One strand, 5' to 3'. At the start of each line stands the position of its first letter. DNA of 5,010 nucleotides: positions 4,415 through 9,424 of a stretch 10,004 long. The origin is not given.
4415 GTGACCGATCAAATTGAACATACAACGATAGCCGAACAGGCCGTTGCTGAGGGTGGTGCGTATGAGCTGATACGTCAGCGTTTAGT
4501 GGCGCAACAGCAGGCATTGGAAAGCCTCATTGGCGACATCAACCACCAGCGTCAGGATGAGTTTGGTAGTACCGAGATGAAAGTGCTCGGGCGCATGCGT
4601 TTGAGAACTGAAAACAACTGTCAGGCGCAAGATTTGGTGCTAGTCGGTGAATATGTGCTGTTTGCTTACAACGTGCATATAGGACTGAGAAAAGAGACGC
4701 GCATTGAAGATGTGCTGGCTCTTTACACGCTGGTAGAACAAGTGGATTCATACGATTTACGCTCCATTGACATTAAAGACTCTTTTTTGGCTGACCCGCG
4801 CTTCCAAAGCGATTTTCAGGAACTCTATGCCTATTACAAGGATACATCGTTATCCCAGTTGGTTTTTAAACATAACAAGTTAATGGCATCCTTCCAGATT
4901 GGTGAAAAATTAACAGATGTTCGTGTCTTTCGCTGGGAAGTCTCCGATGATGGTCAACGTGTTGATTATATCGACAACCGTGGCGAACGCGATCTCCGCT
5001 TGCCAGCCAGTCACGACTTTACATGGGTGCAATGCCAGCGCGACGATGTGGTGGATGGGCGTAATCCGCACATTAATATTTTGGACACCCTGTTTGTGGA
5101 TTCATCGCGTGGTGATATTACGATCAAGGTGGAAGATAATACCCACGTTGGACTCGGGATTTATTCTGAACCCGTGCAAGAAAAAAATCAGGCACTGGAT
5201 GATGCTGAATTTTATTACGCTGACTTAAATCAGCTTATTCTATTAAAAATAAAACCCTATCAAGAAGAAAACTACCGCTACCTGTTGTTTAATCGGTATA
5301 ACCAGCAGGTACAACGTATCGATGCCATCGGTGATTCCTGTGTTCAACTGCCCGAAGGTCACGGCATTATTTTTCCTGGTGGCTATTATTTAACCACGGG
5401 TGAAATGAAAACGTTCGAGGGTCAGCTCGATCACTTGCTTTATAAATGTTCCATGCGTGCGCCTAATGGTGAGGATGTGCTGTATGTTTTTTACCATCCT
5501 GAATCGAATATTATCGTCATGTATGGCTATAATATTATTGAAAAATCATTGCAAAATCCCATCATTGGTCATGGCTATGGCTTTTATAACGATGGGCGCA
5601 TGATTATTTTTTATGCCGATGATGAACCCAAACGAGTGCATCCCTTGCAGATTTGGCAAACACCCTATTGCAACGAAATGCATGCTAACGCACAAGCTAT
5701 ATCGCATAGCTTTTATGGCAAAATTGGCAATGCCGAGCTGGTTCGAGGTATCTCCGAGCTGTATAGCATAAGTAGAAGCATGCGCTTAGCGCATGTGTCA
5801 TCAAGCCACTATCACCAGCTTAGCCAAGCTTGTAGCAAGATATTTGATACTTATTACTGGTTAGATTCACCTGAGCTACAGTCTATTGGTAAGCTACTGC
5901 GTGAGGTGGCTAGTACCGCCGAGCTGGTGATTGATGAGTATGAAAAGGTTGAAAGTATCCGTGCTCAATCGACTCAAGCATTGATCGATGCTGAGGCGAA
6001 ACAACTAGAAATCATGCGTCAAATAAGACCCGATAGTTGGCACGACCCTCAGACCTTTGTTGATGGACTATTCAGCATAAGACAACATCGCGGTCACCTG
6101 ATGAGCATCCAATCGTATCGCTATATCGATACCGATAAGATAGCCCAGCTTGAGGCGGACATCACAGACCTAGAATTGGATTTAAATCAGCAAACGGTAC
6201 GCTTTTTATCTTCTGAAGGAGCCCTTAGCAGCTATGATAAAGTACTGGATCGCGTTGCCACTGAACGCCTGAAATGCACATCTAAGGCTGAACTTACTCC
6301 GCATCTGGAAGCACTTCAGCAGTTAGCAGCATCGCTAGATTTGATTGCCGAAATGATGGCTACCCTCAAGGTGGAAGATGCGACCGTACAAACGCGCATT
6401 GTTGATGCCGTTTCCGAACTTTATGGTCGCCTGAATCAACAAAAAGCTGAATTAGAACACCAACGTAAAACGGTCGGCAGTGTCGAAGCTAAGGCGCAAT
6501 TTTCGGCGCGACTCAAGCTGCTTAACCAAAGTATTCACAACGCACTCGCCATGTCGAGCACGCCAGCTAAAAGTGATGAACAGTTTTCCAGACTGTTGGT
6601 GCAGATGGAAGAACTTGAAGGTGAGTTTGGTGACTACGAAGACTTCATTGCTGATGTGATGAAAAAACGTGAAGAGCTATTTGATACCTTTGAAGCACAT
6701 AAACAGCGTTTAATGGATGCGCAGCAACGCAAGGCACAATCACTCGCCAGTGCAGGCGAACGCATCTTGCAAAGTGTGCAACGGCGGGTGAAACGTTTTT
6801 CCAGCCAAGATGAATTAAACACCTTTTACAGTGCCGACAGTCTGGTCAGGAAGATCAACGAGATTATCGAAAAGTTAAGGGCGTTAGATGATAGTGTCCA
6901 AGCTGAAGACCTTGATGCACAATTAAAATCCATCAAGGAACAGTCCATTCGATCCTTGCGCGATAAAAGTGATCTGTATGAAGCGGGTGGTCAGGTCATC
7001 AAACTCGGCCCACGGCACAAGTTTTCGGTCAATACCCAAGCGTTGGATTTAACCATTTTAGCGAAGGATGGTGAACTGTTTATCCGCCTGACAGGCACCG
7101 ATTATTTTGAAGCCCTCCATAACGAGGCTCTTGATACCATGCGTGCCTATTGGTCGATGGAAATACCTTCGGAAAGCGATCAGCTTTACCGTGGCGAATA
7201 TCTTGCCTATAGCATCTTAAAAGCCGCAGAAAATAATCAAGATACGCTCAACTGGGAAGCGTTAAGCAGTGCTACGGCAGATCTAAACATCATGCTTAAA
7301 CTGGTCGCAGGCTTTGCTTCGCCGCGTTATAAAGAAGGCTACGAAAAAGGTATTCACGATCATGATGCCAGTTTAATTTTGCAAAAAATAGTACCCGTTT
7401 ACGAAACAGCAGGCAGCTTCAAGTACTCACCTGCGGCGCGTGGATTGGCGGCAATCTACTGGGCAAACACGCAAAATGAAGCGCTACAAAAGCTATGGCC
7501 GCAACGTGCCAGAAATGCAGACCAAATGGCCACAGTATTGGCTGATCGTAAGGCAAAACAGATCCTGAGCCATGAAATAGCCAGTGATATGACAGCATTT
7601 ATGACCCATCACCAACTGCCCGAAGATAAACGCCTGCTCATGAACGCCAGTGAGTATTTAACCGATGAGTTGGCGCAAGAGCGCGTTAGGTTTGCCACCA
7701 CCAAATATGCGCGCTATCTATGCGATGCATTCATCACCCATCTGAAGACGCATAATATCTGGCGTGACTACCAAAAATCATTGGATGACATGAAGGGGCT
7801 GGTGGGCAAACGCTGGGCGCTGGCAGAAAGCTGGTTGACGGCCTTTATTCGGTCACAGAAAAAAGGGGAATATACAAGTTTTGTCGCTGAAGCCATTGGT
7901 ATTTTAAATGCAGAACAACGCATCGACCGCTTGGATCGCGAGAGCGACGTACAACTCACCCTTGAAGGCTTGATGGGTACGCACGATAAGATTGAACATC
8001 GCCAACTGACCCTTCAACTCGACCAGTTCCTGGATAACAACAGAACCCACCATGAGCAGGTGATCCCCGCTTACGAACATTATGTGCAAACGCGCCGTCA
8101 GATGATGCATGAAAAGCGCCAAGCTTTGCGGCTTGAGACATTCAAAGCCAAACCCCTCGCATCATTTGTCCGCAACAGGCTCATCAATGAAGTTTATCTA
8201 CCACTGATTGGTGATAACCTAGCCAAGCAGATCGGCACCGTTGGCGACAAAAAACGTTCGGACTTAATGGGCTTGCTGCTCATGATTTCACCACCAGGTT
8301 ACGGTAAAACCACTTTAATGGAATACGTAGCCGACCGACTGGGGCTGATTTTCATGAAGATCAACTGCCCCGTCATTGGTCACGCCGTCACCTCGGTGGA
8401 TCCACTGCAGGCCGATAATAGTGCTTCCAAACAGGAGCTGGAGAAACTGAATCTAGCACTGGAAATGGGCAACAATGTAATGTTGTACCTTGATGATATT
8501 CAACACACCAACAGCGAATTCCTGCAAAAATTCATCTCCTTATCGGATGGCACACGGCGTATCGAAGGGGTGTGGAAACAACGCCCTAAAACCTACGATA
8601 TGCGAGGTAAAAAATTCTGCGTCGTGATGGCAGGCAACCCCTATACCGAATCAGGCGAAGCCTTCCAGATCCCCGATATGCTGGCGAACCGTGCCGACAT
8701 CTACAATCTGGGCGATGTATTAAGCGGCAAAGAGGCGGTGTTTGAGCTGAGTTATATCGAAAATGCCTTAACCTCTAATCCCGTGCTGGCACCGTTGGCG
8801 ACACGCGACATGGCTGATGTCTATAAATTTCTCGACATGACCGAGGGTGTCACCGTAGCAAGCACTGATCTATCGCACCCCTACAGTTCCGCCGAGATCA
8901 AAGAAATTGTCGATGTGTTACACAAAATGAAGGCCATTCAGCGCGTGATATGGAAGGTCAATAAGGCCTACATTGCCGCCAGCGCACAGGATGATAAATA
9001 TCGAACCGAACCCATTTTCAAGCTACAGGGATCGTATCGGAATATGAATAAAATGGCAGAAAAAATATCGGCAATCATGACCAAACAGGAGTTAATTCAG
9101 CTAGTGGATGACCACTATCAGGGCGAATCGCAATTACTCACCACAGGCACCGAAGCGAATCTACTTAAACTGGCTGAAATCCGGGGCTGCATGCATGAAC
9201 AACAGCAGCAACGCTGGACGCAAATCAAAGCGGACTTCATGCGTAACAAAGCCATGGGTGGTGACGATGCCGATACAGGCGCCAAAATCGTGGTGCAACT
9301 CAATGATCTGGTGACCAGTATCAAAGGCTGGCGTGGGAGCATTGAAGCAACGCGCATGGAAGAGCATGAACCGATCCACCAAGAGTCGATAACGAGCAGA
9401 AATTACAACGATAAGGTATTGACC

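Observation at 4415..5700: Unrecognised ~430-aa β-rich N-terminal domain on the AAA+ giant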

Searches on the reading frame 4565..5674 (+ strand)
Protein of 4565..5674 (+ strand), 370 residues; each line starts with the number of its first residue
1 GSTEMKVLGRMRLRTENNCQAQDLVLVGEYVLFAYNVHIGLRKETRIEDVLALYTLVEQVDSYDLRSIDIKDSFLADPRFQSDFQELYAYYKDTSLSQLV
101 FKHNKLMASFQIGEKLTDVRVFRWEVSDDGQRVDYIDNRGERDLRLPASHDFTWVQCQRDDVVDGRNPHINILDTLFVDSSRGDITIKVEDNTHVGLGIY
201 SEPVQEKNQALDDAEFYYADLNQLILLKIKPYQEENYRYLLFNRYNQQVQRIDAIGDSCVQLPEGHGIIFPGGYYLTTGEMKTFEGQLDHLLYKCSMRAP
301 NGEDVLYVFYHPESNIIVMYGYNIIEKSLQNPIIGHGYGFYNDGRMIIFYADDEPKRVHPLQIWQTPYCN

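Call 70: predict_structure(alignment_id=A2)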
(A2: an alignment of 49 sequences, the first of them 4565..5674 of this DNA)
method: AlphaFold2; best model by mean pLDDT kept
length: 370 residues; sequences in the alignment: 49
mean_pLDDT: 91.5   pTM: 0.87
mean pLDDT of the five models: 91.5, 91.4, 91.0, 91.0, 90.1
residues with pLDDT >= 90: 291; 70-90: 68; 50-70: 10; < 50: 1
segments of 3 or more residues with pLDDT < 50: none
pLDDT, mean of each block of 10 residues (from residue 1): 83 92 93 87 86 94 93 97 95 90 93 87 95 92 82 96 90 93 88 73 91 95 97 96 96 96 97 96 86 93 94 91 95 94 93 91 90
secondary structure, 60 per line:
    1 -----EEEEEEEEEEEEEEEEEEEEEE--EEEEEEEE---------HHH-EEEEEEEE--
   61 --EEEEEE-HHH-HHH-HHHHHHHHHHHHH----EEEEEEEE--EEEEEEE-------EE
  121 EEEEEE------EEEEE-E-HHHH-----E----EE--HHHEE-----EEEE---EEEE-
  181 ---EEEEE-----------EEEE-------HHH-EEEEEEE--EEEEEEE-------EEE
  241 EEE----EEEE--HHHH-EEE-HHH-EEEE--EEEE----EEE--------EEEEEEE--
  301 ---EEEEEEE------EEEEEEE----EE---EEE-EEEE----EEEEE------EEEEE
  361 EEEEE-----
elements in order: E6-27 E30-37 E51-58 E63-68 H78-90 E95-102 E105-111 E119-126 E133-137 H141-144 E169-172 E176-179 E184-188 E200-203 E215-221 E224-230 E238-243 E248-251 H254-257 E259-261 E267-270 E273-276 E281-283 E292-298 E304-310 E317-323 E333-335 E337-340 E345-349 E356-365

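Call 79: search_protein_representatives(protein=window:4565-5674:+)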
Query: 370 residues. Proteins with E-value up to 0.001 (for the whole library): 548; up to 1e-10: 381; up to 1e-30: 207. The best 150 are listed.
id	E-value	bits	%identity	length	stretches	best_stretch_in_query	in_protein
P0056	1.7e-147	508.0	59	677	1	1-369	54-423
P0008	9.5e-145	499.0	58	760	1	1-369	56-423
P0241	7.0e-137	473.1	54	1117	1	1-369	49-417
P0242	1.5e-131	455.6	54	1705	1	4-368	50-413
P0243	3.7e-128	444.4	54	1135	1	1-370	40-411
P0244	1.1e-127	442.9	54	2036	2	57-369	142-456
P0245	7.6e-127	440.1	52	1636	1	1-370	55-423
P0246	1.0e-126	439.7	53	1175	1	1-369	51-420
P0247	8.1e-125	433.4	54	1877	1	1-369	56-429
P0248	2.9e-124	431.6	52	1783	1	5-369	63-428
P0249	2.9e-123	428.3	54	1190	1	5-368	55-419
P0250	6.6e-123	427.1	52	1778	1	1-368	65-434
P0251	8.2e-123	426.8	52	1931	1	1-369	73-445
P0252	1.0e-117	410.1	52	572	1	2-369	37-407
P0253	2.0e-117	409.1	49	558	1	1-370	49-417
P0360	1.8e-57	211.8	31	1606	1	1-369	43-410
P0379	3.8e-51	191.0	28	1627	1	3-368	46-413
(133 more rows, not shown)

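Call 81: find_encoding_contigs(protein=P0379, flank=8000, max_places=2)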
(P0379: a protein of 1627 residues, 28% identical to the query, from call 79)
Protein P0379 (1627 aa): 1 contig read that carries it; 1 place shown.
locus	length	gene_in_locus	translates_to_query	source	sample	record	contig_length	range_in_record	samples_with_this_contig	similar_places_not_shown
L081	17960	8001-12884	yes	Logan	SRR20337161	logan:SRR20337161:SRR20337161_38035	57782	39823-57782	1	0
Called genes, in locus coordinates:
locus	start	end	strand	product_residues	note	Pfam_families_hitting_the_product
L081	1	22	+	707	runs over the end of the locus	PF01841:Transglut_core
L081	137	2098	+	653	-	PF06480:FtsH_ext, PF00004:AAA, PF17862:AAA_lid_3, PF01434:Peptidase_M41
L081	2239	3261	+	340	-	-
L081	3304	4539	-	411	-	PF01743:PolyA_pol, PF12627:PolyA_pol_RNAbd (weak)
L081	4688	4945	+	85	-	-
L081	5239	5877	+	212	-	-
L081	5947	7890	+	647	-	-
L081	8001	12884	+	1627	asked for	PF12458:DUF3686, PF25472:DUF7902, PF13401:AAA_22 (faint), PF00004:AAA (weak)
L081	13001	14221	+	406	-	PF05816:TelA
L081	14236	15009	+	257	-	-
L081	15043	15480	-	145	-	-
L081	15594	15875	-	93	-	-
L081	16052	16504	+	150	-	-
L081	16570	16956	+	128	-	-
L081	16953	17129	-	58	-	-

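Call 82: find_encoding_contigs(protein=P0360, flank=8000, max_places=2)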
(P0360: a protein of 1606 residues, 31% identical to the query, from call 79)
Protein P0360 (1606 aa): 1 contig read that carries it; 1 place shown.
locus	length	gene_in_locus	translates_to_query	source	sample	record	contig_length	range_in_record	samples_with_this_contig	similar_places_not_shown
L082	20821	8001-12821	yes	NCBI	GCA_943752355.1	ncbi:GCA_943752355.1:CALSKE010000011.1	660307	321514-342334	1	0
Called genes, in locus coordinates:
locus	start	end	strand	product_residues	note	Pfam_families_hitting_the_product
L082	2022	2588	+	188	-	-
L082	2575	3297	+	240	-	PF09414:RNA_ligase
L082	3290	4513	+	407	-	PF01966:HD (weak), PF08433:KTI12 (weak), PF13671:AAA_33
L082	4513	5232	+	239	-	PF14243:R2K_3, PF18299:R2K_2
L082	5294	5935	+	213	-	-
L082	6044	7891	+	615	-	-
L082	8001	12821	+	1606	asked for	PF12458:DUF3686, PF25472:DUF7902, PF13401:AAA_22 (faint), PF00004:AAA (weak)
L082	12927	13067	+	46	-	-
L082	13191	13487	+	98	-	PF01381:HTH_3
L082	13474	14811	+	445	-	PF13657:Couple_hipA, PF07804:HipA_C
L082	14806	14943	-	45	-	-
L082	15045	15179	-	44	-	-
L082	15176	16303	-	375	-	PF05816:TelA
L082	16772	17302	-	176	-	PF00293:NUDIX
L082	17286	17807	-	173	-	PF01467:CTP_transf_like (weak)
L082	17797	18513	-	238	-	PF00857:Isochorismatase (weak)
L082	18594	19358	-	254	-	-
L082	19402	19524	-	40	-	-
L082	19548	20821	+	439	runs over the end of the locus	PF17767:NAPRTase_N, PF04095:NAPRTase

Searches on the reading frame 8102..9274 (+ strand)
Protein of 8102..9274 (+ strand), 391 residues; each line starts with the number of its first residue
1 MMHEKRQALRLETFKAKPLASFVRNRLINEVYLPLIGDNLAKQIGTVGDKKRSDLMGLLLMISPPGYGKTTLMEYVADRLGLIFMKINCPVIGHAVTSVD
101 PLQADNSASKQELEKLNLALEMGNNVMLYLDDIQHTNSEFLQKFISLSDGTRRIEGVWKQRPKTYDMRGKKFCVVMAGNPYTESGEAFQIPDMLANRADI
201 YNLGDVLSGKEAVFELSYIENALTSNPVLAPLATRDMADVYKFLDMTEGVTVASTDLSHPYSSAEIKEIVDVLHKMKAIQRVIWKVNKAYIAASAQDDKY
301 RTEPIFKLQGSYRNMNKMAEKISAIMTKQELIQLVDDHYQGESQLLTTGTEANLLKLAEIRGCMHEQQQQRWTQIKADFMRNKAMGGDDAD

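Call 90: search_solved_structures(query=A5, max_evalue=0.01)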
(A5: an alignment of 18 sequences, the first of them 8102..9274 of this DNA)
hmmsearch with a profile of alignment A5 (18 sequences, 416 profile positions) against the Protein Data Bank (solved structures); distinct sequences matched with E-value up to 0.01: 51.
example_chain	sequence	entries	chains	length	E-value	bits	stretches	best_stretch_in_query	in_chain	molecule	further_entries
9bji_A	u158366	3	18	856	0.00025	23.3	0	64-97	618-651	Nuclear valosin-containing protein-like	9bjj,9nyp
7swl_A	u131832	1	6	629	0.00032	23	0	31-97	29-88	Rix7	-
7t3i_A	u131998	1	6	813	0.00053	22.2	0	31-97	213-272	Rix7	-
6mat_A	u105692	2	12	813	0.00053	22.2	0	31-97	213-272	Rix7 mutant | Rix7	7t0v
6chs_H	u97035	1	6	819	0.00082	21.6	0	64-100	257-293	Putative cell division control protein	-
7wub_C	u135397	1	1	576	0.00088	21.5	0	64-99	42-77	Transitional endoplasmic reticulum ATPase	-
7wub_D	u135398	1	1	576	0.00088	21.5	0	64-99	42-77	Transitional endoplasmic reticulum ATPase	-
6mck_A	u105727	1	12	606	0.001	21.3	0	64-99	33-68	Transitional endoplasmic reticulum ATPase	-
6oa9_A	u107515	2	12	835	0.0012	21.1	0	64-99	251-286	Cell division control protein 48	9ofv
6oaa_B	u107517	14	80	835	0.0012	21.1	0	64-99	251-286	Cell division control protein 48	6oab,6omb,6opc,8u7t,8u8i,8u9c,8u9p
8dar_A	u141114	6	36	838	0.0012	21.1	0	64-99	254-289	Cell division control protein 48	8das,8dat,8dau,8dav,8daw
7rlj_A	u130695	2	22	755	0.0017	20.6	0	64-99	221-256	Transitional endoplasmic reticulum ATPase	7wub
8yka_A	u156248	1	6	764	0.0017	20.6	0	64-99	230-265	Transitional endoplasmic reticulum ATPase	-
7y4w_A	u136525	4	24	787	0.0019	20.4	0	64-99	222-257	Transitional endoplasmic reticulum ATPase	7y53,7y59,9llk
5c18_A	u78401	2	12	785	0.0019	20.4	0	64-99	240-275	Transitional endoplasmic reticulum ATPase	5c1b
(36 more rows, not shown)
